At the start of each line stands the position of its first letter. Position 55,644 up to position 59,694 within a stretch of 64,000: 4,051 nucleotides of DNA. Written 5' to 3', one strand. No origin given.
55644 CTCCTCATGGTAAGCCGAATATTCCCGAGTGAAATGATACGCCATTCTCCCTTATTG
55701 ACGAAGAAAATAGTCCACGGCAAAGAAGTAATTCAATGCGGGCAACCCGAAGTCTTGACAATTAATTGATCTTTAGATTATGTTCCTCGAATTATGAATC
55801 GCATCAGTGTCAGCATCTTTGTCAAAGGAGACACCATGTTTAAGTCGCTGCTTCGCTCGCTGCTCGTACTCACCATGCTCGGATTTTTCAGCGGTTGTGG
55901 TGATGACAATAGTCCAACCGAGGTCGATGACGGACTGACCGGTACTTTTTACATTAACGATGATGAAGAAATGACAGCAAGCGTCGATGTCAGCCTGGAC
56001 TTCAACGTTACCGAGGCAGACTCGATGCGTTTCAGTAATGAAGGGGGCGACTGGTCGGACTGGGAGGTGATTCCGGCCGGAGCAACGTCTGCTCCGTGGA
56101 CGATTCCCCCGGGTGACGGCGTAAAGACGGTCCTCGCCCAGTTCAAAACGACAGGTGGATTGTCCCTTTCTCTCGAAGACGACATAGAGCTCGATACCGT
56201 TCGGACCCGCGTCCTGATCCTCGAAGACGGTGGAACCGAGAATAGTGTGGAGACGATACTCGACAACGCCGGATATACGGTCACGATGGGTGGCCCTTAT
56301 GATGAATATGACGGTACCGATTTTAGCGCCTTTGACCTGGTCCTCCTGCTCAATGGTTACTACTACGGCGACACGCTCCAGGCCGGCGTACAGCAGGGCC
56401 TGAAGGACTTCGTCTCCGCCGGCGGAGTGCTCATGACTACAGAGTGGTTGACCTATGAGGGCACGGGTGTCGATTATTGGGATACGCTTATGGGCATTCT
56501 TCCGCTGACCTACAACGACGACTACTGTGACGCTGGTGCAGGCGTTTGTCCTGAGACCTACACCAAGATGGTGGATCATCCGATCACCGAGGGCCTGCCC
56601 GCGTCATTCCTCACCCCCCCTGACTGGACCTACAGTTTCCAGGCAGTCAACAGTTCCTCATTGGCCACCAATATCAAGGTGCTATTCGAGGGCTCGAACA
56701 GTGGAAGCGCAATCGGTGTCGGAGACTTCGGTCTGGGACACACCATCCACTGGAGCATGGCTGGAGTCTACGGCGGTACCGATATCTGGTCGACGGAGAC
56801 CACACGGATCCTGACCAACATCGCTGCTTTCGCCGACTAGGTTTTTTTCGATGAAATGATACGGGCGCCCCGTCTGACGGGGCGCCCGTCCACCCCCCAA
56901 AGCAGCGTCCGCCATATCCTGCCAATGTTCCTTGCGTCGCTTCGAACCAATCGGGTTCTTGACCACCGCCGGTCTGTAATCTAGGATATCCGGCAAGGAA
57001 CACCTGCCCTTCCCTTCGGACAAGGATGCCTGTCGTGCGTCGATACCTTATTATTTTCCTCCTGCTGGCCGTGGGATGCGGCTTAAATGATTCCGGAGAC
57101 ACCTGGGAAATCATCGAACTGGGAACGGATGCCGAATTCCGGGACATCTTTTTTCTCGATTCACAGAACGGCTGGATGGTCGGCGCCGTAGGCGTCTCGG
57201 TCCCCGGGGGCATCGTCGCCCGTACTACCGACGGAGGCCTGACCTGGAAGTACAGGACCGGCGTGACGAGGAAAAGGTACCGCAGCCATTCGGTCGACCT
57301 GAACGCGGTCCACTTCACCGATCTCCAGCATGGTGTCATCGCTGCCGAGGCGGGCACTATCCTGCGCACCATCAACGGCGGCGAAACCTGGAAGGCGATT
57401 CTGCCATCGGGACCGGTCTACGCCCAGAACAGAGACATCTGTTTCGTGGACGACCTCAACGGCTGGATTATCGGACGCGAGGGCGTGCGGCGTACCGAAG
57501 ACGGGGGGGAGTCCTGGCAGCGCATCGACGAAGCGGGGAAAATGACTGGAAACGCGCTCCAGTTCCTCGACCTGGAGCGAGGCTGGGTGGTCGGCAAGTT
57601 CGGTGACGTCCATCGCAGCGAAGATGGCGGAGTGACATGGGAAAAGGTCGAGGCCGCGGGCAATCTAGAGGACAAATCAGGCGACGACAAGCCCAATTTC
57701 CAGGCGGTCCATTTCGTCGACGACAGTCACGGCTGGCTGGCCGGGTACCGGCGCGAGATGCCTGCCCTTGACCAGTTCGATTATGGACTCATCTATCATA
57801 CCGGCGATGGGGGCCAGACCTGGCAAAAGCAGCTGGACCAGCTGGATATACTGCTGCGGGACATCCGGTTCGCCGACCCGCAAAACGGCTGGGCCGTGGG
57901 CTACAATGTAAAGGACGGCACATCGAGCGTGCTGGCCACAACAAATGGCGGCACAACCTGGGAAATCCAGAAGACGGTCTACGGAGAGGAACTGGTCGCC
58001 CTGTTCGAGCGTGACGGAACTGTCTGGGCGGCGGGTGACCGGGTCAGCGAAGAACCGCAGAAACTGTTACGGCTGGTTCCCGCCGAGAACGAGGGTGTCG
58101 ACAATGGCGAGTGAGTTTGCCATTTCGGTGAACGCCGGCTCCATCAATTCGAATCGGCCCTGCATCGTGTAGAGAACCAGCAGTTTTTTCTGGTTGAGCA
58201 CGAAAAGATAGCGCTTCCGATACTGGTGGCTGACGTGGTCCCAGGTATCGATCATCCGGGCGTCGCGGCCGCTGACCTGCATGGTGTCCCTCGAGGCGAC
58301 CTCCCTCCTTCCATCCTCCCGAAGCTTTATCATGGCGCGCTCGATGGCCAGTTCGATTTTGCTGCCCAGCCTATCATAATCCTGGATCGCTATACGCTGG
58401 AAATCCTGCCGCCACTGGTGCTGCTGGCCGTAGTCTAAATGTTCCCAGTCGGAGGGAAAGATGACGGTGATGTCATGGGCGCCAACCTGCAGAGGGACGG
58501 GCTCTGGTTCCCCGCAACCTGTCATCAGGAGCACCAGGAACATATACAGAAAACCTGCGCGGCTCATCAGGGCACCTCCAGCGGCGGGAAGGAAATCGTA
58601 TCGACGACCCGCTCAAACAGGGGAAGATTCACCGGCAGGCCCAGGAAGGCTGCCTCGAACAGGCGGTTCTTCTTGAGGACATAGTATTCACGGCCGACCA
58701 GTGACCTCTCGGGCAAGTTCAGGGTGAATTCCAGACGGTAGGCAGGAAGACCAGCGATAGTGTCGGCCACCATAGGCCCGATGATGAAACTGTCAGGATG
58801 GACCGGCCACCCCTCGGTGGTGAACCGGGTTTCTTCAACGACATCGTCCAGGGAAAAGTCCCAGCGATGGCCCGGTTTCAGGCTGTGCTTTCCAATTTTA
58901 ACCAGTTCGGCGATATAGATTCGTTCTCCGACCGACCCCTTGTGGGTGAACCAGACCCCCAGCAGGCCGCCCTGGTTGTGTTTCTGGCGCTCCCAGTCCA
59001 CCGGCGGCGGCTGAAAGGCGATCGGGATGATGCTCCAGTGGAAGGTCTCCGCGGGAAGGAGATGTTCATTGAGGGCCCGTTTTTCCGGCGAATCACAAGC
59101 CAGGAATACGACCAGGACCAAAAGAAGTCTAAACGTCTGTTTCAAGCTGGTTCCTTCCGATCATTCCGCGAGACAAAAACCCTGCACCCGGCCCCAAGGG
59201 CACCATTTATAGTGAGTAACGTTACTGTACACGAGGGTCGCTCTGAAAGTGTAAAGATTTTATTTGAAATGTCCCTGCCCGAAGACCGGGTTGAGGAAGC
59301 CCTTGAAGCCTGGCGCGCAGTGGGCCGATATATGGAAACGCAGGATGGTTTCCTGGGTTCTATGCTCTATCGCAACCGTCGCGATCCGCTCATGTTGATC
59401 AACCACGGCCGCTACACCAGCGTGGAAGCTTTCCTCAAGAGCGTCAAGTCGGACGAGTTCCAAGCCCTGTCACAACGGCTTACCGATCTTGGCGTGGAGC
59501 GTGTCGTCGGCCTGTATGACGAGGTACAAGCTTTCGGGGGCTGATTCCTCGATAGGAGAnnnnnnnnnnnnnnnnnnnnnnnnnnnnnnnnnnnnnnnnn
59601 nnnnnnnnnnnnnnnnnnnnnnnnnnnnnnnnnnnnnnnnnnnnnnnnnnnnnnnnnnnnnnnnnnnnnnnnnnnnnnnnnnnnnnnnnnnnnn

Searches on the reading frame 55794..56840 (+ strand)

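Call 33: search_protein_families(library=pfam, proteins=[window:55794-56840:+], max_evalue=0.00001)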
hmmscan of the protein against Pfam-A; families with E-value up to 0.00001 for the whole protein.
window:55794-56840:+ (348 aa): 1 family
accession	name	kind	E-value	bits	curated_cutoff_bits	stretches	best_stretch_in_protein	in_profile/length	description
PF06283.17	ThuA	-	7.6e-07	30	33.4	1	150-303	21-159/209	Trehalose utilisation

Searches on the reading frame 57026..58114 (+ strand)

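Call 33: search_protein_families(library=pfam, proteins=[window:57026-58114:+], max_evalue=0.00001)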
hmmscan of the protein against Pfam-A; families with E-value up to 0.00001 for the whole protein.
window:57026-58114:+ (362 aa): 3 families
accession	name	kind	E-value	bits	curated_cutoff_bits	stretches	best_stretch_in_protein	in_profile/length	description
PF14870.12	PSII_BNR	-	2.6e-28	99.6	27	3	25-125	7-97/303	Photosynthesis system II assembly factor YCF48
PF15902.12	Sortilin-Vps10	-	2.8e-11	43.3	33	0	154-272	3-115/446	Sortilin, neurotensin receptor 3,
PF02012.26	BNR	-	5.5e-10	38.1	27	0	66-75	2-11/12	BNR/Asp-box repeat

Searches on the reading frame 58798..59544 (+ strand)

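Call 33: search_protein_families(library=pfam, proteins=[window:58798-59544:+], max_evalue=0.00001)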
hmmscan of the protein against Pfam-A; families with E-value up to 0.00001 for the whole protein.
window:58798-59544:+ (248 aa): 1 family
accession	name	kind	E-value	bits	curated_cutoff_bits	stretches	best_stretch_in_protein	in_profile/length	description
PF03992.22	ABM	-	2.6e-09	37.6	23.1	1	153-224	3-75/78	Antibiotic biosynthesis monooxygenase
